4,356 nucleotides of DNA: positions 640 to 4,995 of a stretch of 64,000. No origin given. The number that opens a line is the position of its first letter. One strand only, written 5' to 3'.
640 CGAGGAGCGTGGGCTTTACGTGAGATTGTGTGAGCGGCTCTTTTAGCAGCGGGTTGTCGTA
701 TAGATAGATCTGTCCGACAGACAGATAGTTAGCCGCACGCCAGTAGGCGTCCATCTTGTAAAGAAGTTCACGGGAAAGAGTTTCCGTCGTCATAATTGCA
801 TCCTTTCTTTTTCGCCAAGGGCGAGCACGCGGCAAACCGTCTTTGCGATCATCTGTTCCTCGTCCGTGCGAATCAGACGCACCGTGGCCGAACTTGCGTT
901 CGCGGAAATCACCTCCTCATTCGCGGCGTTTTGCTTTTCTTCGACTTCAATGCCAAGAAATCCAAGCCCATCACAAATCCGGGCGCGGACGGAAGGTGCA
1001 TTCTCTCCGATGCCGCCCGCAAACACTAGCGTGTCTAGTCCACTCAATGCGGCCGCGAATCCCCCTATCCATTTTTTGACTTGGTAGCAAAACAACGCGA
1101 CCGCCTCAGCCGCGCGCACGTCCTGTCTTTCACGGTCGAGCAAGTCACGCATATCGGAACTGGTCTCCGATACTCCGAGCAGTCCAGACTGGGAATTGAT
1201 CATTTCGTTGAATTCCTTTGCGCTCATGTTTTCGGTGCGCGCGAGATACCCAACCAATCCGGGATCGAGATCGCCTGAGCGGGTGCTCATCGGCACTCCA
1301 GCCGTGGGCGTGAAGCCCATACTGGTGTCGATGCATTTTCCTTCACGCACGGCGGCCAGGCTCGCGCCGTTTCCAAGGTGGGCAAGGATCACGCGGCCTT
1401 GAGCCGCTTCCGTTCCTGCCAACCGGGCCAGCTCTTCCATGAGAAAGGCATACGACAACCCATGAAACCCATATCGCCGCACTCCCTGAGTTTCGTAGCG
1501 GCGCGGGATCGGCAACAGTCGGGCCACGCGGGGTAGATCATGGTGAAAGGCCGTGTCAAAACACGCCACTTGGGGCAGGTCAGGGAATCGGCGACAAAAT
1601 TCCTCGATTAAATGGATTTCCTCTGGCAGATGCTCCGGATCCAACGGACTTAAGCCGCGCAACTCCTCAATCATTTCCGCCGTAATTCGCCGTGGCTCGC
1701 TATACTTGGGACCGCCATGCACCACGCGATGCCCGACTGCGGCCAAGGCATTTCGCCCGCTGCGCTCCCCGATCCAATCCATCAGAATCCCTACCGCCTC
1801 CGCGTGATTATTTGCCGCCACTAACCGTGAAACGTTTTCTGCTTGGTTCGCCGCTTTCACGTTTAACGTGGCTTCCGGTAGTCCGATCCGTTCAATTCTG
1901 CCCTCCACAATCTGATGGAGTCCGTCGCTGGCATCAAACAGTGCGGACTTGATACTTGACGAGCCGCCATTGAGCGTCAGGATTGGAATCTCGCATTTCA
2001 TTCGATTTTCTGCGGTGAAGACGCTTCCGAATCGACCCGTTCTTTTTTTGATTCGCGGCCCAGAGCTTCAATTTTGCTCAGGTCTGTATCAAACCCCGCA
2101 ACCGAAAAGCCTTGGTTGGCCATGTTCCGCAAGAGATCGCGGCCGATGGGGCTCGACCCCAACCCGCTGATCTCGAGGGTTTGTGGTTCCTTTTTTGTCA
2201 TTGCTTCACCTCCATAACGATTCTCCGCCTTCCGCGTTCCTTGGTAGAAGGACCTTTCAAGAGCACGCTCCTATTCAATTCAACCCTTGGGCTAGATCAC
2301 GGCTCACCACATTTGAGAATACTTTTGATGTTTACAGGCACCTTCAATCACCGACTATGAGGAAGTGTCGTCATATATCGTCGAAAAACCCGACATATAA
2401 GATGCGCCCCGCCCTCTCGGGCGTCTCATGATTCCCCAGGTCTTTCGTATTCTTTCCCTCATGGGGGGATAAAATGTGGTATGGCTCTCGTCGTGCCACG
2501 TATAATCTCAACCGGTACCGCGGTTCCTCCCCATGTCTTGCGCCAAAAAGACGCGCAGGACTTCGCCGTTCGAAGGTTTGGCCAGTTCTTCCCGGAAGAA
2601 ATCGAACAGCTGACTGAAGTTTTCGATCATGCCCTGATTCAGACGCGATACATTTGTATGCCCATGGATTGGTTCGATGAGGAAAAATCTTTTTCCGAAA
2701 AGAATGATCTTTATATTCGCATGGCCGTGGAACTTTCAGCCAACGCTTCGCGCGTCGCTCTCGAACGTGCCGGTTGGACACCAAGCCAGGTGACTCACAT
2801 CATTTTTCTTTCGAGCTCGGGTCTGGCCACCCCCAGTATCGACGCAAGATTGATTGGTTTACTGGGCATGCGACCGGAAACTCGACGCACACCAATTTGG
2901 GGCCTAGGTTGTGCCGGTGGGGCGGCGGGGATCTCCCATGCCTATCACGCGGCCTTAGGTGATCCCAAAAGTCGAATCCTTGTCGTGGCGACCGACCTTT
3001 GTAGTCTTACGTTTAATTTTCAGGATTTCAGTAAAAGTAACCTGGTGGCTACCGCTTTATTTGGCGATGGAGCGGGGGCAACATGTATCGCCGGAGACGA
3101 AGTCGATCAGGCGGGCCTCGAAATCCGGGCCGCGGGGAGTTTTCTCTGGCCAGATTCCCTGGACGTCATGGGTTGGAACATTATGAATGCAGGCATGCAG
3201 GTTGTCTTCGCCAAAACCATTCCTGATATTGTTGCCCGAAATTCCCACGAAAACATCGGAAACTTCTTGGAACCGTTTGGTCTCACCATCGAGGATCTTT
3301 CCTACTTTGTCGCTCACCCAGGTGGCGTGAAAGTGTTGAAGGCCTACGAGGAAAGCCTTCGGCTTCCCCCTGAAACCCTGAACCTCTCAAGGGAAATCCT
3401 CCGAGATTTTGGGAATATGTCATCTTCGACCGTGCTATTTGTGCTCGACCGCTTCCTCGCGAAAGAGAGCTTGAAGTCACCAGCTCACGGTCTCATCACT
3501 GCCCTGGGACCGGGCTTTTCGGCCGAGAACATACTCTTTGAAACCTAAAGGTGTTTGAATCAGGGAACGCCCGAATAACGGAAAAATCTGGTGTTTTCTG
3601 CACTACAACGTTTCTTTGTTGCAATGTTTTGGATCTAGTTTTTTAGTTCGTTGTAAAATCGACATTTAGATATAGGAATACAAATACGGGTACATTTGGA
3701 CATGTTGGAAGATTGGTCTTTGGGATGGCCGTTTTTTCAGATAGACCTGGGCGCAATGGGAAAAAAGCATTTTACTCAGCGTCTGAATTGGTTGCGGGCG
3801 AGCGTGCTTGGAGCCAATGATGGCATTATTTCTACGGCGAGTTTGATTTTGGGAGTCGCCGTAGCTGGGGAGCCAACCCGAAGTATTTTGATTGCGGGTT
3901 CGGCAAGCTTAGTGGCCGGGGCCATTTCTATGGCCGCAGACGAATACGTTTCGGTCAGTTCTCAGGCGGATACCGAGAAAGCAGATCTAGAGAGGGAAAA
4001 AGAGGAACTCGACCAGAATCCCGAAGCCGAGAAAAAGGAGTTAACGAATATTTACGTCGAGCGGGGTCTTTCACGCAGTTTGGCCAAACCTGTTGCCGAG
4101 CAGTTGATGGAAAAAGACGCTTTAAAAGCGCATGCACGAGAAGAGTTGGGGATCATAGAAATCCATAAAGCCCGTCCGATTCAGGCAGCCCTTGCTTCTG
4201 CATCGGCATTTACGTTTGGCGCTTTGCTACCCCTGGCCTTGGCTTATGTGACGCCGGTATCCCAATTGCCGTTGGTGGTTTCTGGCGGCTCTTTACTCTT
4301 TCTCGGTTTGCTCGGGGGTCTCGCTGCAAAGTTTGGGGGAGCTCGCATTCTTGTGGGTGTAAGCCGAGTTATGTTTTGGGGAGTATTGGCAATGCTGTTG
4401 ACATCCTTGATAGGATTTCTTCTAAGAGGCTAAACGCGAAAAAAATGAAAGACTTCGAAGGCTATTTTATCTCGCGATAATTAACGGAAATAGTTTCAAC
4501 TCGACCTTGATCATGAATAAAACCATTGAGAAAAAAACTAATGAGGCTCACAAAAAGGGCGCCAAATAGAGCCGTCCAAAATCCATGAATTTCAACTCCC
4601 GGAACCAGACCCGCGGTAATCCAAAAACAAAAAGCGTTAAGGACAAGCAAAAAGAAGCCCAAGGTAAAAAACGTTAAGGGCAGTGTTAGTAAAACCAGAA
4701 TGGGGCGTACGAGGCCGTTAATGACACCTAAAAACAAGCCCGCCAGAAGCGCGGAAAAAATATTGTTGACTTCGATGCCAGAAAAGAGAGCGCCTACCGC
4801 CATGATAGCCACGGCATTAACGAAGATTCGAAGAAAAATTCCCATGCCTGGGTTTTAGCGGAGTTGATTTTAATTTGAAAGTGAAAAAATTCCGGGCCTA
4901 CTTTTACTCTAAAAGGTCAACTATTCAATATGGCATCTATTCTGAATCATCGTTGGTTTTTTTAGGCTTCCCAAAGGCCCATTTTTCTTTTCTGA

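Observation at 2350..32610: Recurrent bipartite ~50-bp intergenic motif (at least 8 copies) marking a putative stress regulon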

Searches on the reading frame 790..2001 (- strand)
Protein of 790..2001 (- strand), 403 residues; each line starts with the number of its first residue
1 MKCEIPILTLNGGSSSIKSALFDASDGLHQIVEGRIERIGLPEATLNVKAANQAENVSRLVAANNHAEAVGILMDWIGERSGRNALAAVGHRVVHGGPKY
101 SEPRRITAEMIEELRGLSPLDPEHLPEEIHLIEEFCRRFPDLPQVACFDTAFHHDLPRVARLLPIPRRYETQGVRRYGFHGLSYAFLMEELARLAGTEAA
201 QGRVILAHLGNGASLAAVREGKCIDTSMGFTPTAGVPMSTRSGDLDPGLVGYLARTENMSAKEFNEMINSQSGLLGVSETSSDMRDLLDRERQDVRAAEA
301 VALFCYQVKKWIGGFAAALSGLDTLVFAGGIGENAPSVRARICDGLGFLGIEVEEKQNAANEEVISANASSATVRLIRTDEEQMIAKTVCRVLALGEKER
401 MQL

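Call 6: search_protein_families(library=pfam, proteins=[window:790-2001:-], max_evalue=0.01)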
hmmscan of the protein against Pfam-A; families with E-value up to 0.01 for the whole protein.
window:790-2001:- (403 aa): 1 family
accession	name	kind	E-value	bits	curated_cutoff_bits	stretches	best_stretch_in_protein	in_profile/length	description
PF00871.23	Acetate_kinase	-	3.4e-120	401.7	22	1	7-387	2-392/392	Acetokinase family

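Call 8: find_encoding_contigs(protein=window:790-2001:-, flank=10000, max_places=4)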
Protein window:790-2001:- (403 aa): no gene with exactly this product is on record in the collection.

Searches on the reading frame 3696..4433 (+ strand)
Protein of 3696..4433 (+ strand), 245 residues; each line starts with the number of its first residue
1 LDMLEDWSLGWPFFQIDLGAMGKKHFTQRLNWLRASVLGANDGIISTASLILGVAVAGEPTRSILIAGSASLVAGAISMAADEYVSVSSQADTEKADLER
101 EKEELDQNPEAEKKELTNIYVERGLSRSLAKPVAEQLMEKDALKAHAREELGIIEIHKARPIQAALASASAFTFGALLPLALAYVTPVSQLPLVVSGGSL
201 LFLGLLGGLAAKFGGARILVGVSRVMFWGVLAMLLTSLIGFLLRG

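Call 14: search_protein_families(library=pfam, proteins=[window:3696-4433:+], max_evalue=0.001)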
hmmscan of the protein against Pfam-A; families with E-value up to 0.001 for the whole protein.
window:3696-4433:+ (245 aa): 1 family
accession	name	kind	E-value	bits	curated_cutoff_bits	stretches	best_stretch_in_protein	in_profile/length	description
PF01988.24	VIT1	-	7.3e-65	219.2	28.1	1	33-240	1-213/214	VIT family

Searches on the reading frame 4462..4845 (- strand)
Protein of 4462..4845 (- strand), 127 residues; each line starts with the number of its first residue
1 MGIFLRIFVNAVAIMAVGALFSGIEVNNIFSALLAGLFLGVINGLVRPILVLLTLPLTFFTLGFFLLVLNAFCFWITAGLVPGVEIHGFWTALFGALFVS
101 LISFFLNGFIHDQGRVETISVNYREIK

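Call 14: search_protein_families(library=pfam, proteins=[window:4462-4845:-], max_evalue=0.001)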
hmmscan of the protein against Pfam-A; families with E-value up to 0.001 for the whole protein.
window:4462-4845:- (127 aa): 1 family
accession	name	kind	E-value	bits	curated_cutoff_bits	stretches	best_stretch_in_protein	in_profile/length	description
PF04020.18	Phage_holin_4_2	-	4.6e-31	108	28.8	1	1-105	1-105/105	Mycobacterial 4 TMS phage holin, superfamily IV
